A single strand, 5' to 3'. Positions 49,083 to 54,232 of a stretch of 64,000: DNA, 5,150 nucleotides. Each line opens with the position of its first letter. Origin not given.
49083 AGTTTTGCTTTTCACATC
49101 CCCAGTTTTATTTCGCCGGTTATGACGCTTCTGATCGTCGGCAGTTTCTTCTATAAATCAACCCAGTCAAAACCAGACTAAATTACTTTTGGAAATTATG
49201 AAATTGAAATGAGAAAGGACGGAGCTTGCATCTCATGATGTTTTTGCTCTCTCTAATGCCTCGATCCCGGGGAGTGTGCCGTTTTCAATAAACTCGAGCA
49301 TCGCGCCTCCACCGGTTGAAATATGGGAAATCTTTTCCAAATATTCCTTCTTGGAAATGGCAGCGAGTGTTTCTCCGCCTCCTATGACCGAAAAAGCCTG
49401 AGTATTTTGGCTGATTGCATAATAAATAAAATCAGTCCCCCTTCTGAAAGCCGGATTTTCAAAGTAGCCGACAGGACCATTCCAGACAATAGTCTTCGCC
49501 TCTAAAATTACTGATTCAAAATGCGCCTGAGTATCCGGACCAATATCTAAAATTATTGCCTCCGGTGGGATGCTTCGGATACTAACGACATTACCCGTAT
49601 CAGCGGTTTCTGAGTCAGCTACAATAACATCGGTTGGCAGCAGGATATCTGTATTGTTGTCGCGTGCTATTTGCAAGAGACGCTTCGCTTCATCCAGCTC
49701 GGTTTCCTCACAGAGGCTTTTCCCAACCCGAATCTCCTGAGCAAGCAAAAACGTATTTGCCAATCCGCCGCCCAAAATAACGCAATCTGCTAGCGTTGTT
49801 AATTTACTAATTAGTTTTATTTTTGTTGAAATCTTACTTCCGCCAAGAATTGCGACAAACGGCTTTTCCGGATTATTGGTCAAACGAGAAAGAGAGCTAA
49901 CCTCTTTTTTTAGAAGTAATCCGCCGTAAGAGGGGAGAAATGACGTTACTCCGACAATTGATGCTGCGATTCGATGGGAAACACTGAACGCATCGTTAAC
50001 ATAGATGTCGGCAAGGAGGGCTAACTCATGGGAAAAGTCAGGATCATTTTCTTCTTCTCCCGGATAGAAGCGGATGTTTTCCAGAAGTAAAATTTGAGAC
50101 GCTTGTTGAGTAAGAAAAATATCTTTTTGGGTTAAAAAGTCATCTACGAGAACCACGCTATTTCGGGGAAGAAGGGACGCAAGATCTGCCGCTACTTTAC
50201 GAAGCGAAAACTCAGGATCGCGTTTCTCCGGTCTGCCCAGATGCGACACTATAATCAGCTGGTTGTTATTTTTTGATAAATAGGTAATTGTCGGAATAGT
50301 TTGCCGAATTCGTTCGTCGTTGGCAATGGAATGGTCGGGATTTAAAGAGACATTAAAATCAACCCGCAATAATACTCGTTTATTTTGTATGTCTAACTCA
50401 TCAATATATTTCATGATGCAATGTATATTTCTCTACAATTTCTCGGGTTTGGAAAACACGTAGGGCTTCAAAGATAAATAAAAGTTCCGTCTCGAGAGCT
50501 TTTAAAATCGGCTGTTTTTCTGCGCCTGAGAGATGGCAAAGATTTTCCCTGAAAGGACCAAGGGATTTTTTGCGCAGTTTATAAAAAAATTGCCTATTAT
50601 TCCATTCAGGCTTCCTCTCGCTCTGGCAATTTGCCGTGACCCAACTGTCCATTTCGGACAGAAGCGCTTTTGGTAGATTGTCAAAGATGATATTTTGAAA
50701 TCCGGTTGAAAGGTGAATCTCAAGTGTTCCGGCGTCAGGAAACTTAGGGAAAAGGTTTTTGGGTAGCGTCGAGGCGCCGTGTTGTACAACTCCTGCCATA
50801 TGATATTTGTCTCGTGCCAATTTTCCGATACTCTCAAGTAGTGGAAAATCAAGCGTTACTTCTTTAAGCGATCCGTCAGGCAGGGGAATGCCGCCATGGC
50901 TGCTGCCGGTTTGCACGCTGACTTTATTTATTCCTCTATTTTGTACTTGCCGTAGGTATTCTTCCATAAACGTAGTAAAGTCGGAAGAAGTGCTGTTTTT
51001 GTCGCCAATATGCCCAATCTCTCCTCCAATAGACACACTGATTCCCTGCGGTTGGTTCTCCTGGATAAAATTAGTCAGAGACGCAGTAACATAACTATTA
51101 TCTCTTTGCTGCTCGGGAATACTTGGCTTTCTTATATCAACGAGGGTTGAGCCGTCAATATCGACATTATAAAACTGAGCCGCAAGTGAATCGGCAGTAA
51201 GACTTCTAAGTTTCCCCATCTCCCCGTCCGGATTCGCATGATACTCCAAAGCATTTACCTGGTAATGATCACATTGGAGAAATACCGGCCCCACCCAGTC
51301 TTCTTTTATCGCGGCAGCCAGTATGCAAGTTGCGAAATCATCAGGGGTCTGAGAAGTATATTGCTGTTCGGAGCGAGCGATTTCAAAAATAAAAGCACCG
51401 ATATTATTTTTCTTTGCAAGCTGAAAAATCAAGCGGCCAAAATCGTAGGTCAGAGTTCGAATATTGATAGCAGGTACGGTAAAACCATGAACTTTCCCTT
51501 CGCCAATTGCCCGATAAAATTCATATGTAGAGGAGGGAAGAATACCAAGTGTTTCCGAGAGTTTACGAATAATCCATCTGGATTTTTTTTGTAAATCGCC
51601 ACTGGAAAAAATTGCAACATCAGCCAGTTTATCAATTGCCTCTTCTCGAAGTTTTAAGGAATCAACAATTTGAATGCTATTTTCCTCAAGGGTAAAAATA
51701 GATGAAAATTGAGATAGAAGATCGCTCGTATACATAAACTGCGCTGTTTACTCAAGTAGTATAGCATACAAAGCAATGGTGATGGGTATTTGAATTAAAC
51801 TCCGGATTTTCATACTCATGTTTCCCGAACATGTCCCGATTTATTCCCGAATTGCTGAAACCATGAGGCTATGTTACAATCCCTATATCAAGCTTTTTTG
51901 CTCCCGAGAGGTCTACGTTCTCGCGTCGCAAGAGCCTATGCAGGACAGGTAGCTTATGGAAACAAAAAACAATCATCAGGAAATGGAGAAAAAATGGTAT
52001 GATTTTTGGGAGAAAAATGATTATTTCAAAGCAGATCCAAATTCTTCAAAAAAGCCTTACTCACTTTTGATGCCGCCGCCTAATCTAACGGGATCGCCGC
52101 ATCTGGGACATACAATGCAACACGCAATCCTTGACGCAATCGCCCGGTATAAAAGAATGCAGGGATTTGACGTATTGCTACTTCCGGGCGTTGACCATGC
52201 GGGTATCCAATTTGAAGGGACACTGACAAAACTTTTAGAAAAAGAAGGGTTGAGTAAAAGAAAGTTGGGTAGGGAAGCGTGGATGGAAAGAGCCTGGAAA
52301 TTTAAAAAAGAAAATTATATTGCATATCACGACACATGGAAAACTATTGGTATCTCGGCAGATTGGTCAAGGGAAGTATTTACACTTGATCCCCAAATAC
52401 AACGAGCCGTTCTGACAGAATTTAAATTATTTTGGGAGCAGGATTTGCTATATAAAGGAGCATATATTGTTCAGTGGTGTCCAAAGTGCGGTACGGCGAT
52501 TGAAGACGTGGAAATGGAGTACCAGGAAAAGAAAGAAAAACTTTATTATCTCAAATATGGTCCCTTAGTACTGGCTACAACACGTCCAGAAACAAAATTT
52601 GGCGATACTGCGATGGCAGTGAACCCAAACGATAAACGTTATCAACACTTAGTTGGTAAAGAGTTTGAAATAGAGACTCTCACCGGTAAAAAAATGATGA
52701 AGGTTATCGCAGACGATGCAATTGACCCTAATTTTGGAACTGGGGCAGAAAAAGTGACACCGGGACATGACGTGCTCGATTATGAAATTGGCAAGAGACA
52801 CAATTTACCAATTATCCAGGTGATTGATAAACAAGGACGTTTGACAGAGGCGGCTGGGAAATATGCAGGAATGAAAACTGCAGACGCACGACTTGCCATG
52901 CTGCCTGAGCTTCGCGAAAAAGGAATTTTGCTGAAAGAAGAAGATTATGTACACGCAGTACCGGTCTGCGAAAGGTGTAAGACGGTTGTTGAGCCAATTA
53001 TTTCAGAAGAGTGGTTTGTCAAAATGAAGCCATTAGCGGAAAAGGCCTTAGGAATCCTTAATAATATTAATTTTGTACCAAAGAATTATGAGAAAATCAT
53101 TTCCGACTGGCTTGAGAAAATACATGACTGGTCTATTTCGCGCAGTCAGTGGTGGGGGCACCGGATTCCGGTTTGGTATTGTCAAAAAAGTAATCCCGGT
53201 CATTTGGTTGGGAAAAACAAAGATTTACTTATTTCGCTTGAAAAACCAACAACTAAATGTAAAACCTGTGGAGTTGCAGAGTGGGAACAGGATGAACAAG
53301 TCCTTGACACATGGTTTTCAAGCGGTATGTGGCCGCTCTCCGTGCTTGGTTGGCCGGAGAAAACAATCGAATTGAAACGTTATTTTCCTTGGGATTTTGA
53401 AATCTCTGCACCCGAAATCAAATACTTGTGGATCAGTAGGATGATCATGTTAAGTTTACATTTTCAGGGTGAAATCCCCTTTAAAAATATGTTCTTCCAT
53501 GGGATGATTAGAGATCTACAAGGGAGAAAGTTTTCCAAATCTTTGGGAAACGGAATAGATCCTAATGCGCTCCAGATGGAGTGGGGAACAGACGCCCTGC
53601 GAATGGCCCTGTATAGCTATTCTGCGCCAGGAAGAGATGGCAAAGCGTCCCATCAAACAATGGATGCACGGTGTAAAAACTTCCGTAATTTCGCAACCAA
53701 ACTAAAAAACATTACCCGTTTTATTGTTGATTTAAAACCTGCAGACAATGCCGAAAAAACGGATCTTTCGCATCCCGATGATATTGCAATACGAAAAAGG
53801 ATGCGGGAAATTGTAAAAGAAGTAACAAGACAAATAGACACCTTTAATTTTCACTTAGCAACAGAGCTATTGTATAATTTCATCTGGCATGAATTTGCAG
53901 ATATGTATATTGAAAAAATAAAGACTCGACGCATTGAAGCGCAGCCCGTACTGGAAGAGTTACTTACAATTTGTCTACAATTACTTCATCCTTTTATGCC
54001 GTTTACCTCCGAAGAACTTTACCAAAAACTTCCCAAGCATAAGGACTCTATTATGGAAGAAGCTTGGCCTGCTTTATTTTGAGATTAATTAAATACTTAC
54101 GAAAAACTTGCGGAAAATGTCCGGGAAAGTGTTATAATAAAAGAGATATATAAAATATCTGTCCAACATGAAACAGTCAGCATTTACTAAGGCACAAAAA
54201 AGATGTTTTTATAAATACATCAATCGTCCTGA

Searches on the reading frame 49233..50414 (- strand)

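Call 27: search_protein_families(library=pfam, proteins=[window:49233-50414:-], max_evalue=0.00001)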
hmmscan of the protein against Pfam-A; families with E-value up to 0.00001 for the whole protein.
window:49233-50414:- (393 aa): 1 family
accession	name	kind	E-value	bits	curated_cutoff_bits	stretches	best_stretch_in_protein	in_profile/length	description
PF00162.24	PGK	-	2.4e-135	451.8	27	1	4-377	1-377/379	Phosphoglycerate kinase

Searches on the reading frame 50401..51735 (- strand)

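Call 27: search_protein_families(library=pfam, proteins=[window:50401-51735:-], max_evalue=0.00001)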
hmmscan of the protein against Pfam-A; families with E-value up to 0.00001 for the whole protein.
window:50401-51735:- (444 aa): 1 family
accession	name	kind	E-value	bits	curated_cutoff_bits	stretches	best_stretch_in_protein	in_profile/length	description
PF01116.26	F_bP_aldolase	-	1.8e-14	54.3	25.5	1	81-357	11-244/277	Fructose-bisphosphate aldolase class-II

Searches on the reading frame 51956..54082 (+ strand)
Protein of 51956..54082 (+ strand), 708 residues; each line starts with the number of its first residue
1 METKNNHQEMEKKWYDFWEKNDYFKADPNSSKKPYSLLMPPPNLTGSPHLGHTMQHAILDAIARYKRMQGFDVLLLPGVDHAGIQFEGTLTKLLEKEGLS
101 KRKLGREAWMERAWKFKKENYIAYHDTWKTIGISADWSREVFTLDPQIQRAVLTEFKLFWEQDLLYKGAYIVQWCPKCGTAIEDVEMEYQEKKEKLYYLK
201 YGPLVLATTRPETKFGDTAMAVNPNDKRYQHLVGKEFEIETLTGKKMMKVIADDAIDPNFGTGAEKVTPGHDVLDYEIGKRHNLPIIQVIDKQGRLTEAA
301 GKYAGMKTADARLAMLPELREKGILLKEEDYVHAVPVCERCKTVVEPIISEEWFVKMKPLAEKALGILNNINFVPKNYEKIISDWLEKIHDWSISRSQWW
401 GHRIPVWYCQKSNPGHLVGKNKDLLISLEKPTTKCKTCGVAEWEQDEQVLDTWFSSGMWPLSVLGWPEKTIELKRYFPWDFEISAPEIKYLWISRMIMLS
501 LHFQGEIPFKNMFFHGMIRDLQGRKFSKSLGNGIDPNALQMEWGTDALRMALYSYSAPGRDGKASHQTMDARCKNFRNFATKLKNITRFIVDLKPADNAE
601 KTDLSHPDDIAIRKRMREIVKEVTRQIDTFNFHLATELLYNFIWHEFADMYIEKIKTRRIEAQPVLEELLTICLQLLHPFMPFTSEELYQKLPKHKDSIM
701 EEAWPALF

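Call 27: search_protein_families(library=pfam, proteins=[window:51956-54082:+], max_evalue=0.00001)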
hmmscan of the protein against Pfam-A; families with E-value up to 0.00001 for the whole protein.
window:51956-54082:+ (708 aa): 3 families
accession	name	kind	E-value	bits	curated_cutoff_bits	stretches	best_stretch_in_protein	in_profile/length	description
PF00133.28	tRNA-synt_1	-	1.3e-117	393.5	22.7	1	13-562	1-411/414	tRNA synthetases class I (I, L, M and V)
PF08264.19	Anticodon_1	-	3.4e-26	92.3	25.1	1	611-705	3-105/148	Anticodon-binding domain of tRNA ligase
PF09334.17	tRNA-synt_1g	-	3.9e-19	69.1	20.1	1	45-183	11-131/391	tRNA synthetases class I (M)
